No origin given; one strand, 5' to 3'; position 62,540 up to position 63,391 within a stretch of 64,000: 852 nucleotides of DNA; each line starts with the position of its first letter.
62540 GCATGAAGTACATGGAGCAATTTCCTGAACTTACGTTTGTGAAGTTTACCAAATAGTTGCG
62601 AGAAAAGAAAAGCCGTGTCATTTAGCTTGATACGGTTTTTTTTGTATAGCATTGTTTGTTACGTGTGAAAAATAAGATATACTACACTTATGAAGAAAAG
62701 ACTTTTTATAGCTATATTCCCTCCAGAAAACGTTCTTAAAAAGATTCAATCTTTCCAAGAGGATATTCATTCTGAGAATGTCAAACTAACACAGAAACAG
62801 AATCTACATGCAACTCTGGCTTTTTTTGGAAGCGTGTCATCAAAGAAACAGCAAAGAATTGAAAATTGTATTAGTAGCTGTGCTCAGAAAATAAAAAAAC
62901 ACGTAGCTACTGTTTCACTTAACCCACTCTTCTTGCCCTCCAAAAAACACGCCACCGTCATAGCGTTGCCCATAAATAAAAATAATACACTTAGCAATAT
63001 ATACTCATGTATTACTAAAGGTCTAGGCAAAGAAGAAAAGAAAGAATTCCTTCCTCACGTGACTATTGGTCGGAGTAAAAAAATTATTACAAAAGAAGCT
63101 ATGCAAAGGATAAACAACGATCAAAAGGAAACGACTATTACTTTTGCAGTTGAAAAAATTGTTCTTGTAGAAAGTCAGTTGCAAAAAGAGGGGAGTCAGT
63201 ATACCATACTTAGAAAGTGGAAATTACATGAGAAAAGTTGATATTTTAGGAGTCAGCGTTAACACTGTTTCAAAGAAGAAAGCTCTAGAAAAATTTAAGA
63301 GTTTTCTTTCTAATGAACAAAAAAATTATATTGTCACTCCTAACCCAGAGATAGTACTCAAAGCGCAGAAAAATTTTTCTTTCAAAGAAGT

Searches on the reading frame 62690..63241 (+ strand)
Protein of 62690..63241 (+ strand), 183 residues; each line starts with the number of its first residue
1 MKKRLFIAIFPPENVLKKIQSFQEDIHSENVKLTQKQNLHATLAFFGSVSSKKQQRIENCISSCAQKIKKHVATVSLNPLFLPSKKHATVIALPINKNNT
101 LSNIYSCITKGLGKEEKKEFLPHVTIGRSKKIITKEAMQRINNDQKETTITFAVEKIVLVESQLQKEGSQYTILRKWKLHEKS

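Call 62: find_encoding_contigs(protein=window:62690-63241:+, flank=10000, max_places=1)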
Protein window:62690-63241:+ (183 aa): 4 contigs read that carry it; 1 place shown.
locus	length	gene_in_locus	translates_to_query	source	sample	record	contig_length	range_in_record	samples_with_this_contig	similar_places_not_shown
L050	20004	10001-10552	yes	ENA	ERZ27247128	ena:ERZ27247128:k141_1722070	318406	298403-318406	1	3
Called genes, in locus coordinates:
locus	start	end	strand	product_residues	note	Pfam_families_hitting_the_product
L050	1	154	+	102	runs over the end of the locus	-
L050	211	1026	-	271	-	PF00581:Rhodanese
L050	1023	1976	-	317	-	PF00551:Formyl_trans_N, PF02911:Formyl_trans_C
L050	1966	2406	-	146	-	PF01327:Pep_deformylase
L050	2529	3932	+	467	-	PF01839:FG-GAP (faint), PF13517:FG-GAP_3, PF03734:YkuD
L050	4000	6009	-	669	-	PF17764:PriA_3primeBD, PF00270:DEAD, PF04851:ResIII, PF00271:Helicase_C (weak), PF18074:PriA_C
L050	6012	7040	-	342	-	PF00890:FAD_binding_2 (weak), PF01266:DAO (faint), PF01494:FAD_binding_3, PF01946:Thi4 (weak), PF03486:HI0933_like (weak), PF07992:Pyr_redox_2, PF12831:FAD_oxidored, PF13450:NAD_binding_8 (weak)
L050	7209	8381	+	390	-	PF00155:Aminotran_1_2, PF01041:DegT_DnrJ_EryC1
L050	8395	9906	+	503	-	PF01293:PEPCK_ATP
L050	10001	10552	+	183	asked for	PF02834:LigT_PEase, PF13563:2_5_RNA_ligase2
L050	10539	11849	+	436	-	PF03808:Glyco_tran_WecG, PF00293:NUDIX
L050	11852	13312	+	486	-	PF00749:tRNA-synt_1c, PF19269:Anticodon_2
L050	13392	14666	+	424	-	PF24568:CC_PcsB (weak), PF01551:Peptidase_M23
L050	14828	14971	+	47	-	-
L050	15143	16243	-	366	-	-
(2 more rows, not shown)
